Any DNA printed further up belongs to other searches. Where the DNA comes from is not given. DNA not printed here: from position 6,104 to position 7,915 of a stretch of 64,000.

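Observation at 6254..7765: Stand-alone MOCOS/ABA3-type cysteine-desulfurase domain with a signal peptide and no MOSC domain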

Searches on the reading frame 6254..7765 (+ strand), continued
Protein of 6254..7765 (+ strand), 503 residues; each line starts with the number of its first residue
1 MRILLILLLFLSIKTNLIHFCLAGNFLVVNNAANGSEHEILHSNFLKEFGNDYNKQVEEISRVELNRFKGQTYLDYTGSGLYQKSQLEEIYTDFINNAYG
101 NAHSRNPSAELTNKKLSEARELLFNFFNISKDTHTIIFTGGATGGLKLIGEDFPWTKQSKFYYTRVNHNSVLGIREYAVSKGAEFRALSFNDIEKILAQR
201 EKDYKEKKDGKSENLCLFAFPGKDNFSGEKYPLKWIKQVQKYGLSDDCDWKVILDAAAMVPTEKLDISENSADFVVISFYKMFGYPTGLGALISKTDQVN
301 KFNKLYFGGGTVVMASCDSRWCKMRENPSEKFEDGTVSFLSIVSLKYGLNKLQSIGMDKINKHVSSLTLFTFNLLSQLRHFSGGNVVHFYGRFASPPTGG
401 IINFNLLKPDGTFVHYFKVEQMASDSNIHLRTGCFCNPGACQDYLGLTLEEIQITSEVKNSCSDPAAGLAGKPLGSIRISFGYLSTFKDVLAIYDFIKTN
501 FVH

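Call 17: list_cluster_members(proteins=[window:6254-7762:+, P0016, P0058, P0059, P0073])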
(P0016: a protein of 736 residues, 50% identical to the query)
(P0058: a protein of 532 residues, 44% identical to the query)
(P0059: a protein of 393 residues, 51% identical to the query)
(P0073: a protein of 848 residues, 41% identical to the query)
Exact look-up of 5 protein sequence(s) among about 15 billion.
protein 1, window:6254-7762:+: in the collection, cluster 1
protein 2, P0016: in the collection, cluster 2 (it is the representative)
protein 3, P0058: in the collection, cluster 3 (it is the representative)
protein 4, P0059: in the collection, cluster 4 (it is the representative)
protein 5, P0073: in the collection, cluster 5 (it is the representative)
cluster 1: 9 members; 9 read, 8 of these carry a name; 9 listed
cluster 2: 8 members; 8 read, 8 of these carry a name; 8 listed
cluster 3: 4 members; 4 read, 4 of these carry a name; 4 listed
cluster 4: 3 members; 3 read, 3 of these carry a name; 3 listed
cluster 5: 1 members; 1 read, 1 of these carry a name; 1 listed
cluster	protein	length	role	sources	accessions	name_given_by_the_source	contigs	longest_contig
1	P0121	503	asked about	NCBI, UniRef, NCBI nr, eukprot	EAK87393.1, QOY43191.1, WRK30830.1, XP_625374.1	cysteine desulfurase/selenocysteine lyase-like PLP dependent transferase superfamily ... | QOY43191.1 hypothetical protein CPATCC_000909 [Cryptosporidium parvum]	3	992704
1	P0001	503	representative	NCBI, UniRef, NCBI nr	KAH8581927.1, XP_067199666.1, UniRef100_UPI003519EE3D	cysteine desulfurase selenocysteine lyase-like PLP dependent transferase superfamily ... | cysteine desulfurase selenocysteine lyase-like PLP dependent transferase superfamily n=1 ...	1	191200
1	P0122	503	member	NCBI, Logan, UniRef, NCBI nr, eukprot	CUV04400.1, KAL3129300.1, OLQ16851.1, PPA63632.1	unnamed protein product [Cryptosporidium hominis] | Cysteine desulfurase/selenocysteine lyase-like PLP dependent transferase superfamily ... | molybdenum cofactor sulfurase [Cryptosporidium hominis TU502]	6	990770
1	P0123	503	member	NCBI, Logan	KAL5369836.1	cysteine desulfurase/selenocysteine lyase-like PLP dependent transferase-like protein ...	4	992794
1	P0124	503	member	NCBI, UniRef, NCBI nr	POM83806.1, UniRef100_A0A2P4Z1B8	Aminotransferase class-V family protein [Cryptosporidium meleagridis] | Aminotransferase class-V family protein n=1 Tax=Cryptosporidium meleagridis TaxID=93969 ...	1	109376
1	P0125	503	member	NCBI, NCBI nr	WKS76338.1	cysteine desulfurase/selenocysteine lyase-like PLP dependent transferase-like protein ...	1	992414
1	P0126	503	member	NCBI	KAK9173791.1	Cysteine desulfurase/selenocysteine lyase-like PLP dependent transferase superfamily ...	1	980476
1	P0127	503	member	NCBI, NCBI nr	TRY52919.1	Cysteine desulfurase/selenocysteine lyase-like PLP dependent transferase superfamily ...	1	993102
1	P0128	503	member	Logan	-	-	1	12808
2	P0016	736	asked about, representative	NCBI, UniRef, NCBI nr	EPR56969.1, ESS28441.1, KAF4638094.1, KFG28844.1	cysteine desulfurase/selenocysteine lyase family PLP dependent transferase superfamily ...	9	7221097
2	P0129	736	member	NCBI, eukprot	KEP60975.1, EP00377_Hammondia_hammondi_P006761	UNVERIFIED_CONTAM: cysteine desulfurase/selenocysteine lyase family PLP dependent ... | XP_008888378.1 cysteine desulfurase/selenocysteine lyase family PLP dependent transferase ...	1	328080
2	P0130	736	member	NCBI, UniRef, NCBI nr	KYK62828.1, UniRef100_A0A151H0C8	cysteine desulfurase/selenocysteine lyase family PLP dependent transferase superfamily ...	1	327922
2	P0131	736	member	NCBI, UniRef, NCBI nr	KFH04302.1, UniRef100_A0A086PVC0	cysteine desulfurase/selenocysteine lyase family PLP dependent transferase superfamily ...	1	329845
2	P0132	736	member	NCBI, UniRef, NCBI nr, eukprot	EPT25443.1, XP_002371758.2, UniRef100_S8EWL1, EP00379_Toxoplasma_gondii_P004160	cysteine desulfurase/selenocysteine lyase family PLP dependent transferase superfamily ... | XP_002371758.2 cysteine desulfurase/selenocysteine lyase family PLP dependent transferase ...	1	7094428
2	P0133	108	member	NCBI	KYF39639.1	cysteine desulfurase/selenocysteine lyase family PLP dependent transferase superfamily ...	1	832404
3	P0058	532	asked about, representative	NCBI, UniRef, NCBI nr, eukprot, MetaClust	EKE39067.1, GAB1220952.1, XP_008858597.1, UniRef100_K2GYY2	hypothetical protein ENUP19_0061G0112 [Entamoeba nuttalli] | Molybdenum cofactor sulfurase, putative n=2 Tax=Entamoeba nuttalli TaxID=412467 ... | molybdenum cofactor sulfurase, putative [Entamoeba nuttalli P19]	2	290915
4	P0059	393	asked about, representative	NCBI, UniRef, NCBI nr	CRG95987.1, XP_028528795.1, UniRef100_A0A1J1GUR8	aminotransferase, putative [Plasmodium gallinaceum] | Aminotransferase, putative n=1 Tax=Plasmodium gallinaceum TaxID=5849 ...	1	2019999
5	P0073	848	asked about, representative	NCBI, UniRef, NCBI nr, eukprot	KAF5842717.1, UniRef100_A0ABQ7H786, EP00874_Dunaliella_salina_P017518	pyridoxal phosphate-dependent transferase [Dunaliella salina] | Pyridoxal phosphate-dependent transferase n=1 Tax=Dunaliella salina TaxID=3046 ... | KAF5842717.1 pyridoxal phosphate-dependent transferase [Dunaliella salina]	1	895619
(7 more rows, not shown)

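Call 41: predict_structure(alignment_id=A1)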
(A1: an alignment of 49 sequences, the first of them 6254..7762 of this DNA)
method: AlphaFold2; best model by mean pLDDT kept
length: 503 residues; sequences in the alignment: 49
mean_pLDDT: 90.2   pTM: 0.87
mean pLDDT of the five models: 90.2, 90.0, 89.8, 89.1, 87.4
residues with pLDDT >= 90: 363; 70-90: 102; 50-70: 28; < 50: 10
segments of 3 or more residues with pLDDT < 50: 22-31
pLDDT, mean of each block of 10 residues (from residue 1): 85 68 41 74 97 94 93 95 97 97 91 97 98 97 96 97 87 95 96 97 78 91 90 97 94 96 95 97 95 96 86 89 91 88 98 96 98 97 96 83 95 92 96 79 86 76 59 88 97 97 93
secondary structure, 60 per line:
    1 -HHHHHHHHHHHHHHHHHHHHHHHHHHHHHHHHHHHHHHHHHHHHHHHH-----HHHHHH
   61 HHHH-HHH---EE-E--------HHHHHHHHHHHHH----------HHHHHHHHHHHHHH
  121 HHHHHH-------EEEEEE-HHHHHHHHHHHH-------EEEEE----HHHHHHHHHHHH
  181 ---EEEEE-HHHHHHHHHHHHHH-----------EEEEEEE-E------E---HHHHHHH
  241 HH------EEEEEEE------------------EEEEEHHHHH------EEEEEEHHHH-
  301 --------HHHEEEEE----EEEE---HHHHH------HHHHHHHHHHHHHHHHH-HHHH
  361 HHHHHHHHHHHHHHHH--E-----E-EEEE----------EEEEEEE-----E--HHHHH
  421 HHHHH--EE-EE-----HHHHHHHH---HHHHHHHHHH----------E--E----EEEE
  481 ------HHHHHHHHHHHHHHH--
elements in order: H2-49 H55-64 H84-96 H107-126 E134-139 H141-152 E160-164 H169-180 E184-188 H190-203 E215-221 H234-242 E249-255 E274-278 H279-283 E290-295 H296-299 E312-316 E321-324 H328-332 H339-355 H357-376 E387-390 E401-407 H416-425 H438-445 H449-458 E477-480 H487-501

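Call 46: fold_search(model_id=the predicted structure, library=pdb)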
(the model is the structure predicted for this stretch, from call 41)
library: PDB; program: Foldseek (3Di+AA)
matches with E <= 10: 1826; with E <= 0.001: 1383
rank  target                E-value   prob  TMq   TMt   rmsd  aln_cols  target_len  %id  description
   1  6a6g_A                5.1e-28  1.00  0.69  0.82   4.5       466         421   21  Crystal structure of thermostable FiSufS-SufU complex from thermophilic Fervidobacterium Islandicum AW-1 (released 2019-10-09)
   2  6a6e_A                6.4e-28  1.00  0.70  0.82   4.4       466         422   21  Crystal structure of thermostable Cysteine desulfurase (FiSufS) from thermophilic Fervidobacterium Islandicum AW-1 (released 2019-10-09)
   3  5zsk                  1.7e-27  1.00  0.70  0.86   2.9       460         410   20  SufS from Bacillus subtilis soaked with L-cysteine for 63 sec (released 2019-05-01)
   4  7e6a                  2.5e-27  1.00  0.69  0.84   3.6       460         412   20  Crystal structure of cysteine desulfurase SufS C361A from Bacillus subtilis (released 2022-03-02)
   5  7e6d                  3.0e-27  1.00  0.70  0.85   3.1       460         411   19  Crystal structure of cysteine desulfurase SufS R376A from Bacillus subtilis (released 2022-03-02)
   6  5xt5_A                3.1e-27  1.00  0.69  0.85   3.0       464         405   19  SufS-SufU complex from Bacillus subtilis (released 2017-12-20)
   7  6kfy                  3.3e-27  1.00  0.70  0.86   3.0       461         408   20  SufS from Bacillus subtilis in a resting state at 1.96 angstrom resolution (released 2020-07-15)
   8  8d8s                  3.5e-27  1.00  0.70  0.85   3.2       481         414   20  SufS from Staphylococcus aureus (released 2022-12-07)
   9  6kfz                  5.3e-27  1.00  0.70  0.86   3.0       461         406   20  SufS from Bacillus subtilis, soaked with L-cysteine for 90 sec at 1.96 angstrom resolution (released 2019-10-16)
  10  7ceo                  6.3e-27  1.00  0.69  0.84   3.2       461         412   20  Crystal structure of PMP-bound form of cysteine desulfurase SufS from Bacillus subtilis (released 2021-06-30)
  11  7ceq                  6.7e-27  1.00  0.70  0.84   3.1       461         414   20  Crystal structure of cysteine desulfurase SufS H121A from Bacillus subtilis (released 2021-06-30)
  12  7cep                  7.1e-27  1.00  0.70  0.84   3.0       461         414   20  Crystal structure of L-cycloserine-bound form of cysteine desulfurase SufS from Bacillus subtilis (released 2021-06-30)
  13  7xej                  1.3e-26  1.00  0.70  0.85   3.0       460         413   20  SufS with D-cysteine for 5 min (released 2023-04-05)
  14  6mrh                  1.5e-26  1.00  0.70  0.86   3.1       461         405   20  E. coli cysteine desulfurase SufS E96A with a cysteine persulfide intermediate (released 2019-01-09)
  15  5xt5_B                1.5e-26  1.00  0.69  0.85   3.0       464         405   19  SufS-SufU complex from Bacillus subtilis (released 2017-12-20)
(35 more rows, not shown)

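Call 55: search_protein_representatives(alignment_id=A2)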
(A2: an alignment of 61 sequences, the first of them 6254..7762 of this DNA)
Query: 61 sequences, 531 profile positions. Proteins with E-value up to 0.001 (for the whole library): 13634; up to 1e-10: 6501; up to 1e-30: 2099. The best 150 are listed.
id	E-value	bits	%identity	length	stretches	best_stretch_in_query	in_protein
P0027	1.3e-231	786.3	-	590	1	15-528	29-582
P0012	2.3e-215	732.6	-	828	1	47-526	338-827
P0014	1.6e-214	729.9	-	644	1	48-528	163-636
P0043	1.8e-213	726.4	-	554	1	11-528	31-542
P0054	6.5e-211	718.0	-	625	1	9-528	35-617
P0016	6.7e-211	717.9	-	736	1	47-527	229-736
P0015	1.9e-206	703.2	-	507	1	48-526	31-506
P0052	5.2e-205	698.5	-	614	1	39-529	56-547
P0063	6.8e-201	684.9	-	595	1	9-528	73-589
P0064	2.0e-200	683.4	-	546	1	68-528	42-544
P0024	1.5e-198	677.2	-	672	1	47-527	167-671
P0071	1.6e-192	657.3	-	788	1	48-528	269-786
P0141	9.2e-190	648.2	-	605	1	52-528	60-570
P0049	1.5e-188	644.2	-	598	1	52-526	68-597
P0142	3.9e-186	636.2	-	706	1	51-529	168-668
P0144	3.3e-180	616.7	-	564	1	47-526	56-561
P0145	3.6e-180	616.6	-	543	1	52-524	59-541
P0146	9.6e-180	615.1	-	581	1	24-528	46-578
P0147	6.5e-179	612.4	-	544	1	49-524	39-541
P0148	2.2e-176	604.1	-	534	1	52-526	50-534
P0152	1.2e-169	581.8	-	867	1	44-529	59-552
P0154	3.2e-167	573.8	-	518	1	55-528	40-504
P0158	3.6e-166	570.3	-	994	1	24-529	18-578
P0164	1.9e-161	554.8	-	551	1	68-526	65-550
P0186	1.6e-152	525.3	-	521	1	63-523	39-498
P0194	2.9e-151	521.1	-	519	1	45-526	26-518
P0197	3.0e-150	517.8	-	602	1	48-528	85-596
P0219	1.4e-143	495.8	-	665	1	69-527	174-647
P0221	3.5e-143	494.5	-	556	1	63-526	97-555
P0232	6.1e-141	487.1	-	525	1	88-529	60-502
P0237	6.9e-140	483.6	-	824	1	77-528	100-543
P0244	1.5e-137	475.9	-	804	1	76-528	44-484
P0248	4.1e-137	474.4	-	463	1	89-526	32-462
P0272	2.4e-132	458.7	-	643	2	176-527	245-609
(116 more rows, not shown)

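Call 62: list_cluster_members(proteins=[P0141, P0144, P0145, P0146, P0147, P0148, P0154, P0164, P0186, P0194])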
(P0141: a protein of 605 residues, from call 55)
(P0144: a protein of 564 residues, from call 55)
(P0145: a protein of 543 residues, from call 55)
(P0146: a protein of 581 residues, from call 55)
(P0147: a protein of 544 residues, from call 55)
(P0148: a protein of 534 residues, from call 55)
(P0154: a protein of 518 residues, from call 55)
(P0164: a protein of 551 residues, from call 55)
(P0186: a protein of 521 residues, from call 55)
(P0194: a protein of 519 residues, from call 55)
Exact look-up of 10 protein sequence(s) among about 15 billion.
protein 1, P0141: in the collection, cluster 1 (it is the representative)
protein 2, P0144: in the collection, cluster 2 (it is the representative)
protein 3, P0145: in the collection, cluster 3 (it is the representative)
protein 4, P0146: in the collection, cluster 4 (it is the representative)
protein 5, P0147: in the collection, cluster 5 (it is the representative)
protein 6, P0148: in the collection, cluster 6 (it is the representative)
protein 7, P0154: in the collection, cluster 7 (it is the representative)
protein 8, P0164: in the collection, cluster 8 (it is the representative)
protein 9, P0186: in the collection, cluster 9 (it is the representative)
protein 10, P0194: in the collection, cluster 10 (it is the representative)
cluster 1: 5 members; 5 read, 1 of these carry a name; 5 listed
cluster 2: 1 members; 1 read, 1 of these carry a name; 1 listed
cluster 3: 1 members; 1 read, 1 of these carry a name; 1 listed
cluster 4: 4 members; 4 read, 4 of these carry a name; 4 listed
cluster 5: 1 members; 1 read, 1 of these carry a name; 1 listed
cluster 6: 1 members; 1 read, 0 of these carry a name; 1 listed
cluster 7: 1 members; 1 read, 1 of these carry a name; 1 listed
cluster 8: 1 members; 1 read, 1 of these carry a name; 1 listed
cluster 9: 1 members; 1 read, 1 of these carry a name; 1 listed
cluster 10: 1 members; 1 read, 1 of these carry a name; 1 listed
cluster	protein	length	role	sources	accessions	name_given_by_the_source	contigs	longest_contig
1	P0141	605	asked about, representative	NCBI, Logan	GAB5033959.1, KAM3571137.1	molybdenum cofactor sulfurase [Nannochloropsis oceanica]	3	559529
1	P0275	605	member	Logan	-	-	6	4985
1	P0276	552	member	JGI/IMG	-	-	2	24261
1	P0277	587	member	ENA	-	-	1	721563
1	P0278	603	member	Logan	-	-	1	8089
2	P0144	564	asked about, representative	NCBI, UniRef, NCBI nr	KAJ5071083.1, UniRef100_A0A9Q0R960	molybdenum cofactor sulfurase [Anaeramoeba ignava] | Molybdenum cofactor sulfurase n=1 Tax=Anaeramoeba ignava TaxID=1746090 ...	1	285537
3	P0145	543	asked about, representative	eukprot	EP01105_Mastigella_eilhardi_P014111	TRINITY_DN3208_c0_g1_i1.p1 TRINITY_DN3208_c0_g1~~TRINITY_DN3208_c0_g1_i1.p1 ORF ...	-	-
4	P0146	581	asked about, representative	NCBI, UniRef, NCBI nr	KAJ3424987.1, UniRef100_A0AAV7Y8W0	molybdenum cofactor sulfurase [Anaeramoeba flamelloides] | Molybdenum cofactor sulfurase n=1 Tax=Anaeramoeba flamelloides TaxID=1746091 ...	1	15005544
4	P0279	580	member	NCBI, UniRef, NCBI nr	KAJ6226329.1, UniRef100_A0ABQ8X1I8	molybdenum cofactor sulfurase [Anaeramoeba flamelloides] | Molybdenum cofactor sulfurase n=1 Tax=Anaeramoeba flamelloides TaxID=1746091 ...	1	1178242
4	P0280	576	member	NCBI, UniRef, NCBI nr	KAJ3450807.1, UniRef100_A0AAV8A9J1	molybdenum cofactor sulfurase [Anaeramoeba flamelloides] | Molybdenum cofactor sulfurase n=1 Tax=Anaeramoeba flamelloides TaxID=1746091 ...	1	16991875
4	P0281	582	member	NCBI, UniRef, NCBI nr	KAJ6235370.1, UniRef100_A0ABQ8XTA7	molybdenum cofactor sulfurase [Anaeramoeba flamelloides] | Molybdenum cofactor sulfurase n=1 Tax=Anaeramoeba flamelloides TaxID=1746091 ...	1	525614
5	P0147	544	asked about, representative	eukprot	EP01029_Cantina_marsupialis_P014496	TRINITY_DN3193_c0_g1_i3.p1 TRINITY_DN3193_c0_g1~~TRINITY_DN3193_c0_g1_i3.p1 ORF ...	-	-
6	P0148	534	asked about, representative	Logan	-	-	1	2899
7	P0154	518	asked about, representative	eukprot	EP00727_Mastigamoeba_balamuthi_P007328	m51a1_g3215 putative molybdenum cofactor sulfurase (519) ;mRNA; r:38686-42660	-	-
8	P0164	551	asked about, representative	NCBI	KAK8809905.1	hypothetical protein WA158_000848 [Blastocystis sp. Blastoise]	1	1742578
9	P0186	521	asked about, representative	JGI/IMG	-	molybdenum cofactor sulfurtransferase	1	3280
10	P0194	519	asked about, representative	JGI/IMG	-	molybdenum cofactor sulfurtransferase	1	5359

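Call 63: list_cluster_members(proteins=[P0152, P0158, P0237, P0244, P0219, P0221, P0232, P0248, P0197, P0272])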
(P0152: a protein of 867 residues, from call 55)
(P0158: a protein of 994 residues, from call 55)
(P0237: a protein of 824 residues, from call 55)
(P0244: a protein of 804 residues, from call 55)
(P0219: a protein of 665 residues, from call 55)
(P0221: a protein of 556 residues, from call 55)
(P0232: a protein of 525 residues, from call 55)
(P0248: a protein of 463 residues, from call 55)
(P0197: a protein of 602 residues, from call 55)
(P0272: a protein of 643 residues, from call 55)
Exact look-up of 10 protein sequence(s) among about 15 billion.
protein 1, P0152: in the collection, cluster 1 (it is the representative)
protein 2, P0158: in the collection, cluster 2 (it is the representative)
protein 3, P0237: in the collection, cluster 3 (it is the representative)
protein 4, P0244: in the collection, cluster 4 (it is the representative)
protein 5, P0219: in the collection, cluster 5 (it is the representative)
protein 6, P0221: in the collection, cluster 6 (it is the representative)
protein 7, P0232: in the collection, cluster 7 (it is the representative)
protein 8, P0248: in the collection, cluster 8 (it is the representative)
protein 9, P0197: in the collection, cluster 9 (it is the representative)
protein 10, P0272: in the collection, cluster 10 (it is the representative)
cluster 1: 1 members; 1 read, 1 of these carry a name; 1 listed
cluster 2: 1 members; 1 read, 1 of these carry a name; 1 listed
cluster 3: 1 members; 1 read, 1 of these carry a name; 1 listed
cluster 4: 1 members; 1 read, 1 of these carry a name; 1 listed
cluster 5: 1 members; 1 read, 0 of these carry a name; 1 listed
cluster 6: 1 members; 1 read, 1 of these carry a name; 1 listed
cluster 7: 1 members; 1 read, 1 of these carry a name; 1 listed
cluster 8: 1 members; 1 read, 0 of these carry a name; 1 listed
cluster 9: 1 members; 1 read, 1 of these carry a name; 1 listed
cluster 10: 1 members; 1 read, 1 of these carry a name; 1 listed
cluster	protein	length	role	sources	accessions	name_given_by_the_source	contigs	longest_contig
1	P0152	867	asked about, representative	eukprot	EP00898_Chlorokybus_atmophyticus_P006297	jgi/Chlat1/6669/Chrsp49S06159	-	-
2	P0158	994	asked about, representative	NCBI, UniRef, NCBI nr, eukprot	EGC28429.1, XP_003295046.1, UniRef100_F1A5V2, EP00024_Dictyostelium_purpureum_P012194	hypothetical protein DICPUDRAFT_59401 [Dictyostelium purpureum] | Molybdenum cofactor sulfurase n=1 Tax=Dictyostelium purpureum TaxID=5786 ... | uncharacterized protein DICPUDRAFT_59401 [Dictyostelium purpureum]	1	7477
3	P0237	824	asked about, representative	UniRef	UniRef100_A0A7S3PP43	Molybdenum cofactor sulfurase n=1 Tax=Aplanochytrium stocchinoi TaxID=215587 ...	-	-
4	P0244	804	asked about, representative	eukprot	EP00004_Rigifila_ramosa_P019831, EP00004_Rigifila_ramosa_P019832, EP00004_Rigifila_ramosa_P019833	TRINITY_DN5095_c0_g1_i1.p1 TRINITY_DN5095_c0_g1~~TRINITY_DN5095_c0_g1_i1.p1 ORF ...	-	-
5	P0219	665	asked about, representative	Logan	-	-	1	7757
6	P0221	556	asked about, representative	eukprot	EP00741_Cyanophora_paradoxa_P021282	tig00021348_g20542.t1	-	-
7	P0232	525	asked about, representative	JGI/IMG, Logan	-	molybdenum cofactor sulfurtransferase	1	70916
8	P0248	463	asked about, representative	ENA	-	-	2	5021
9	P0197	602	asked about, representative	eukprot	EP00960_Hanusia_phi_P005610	163024-Hanusia_phi.AAC.1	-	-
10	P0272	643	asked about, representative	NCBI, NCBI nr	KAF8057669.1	hypothetical protein HT031_006018 [Scenedesmus sp. PABB004]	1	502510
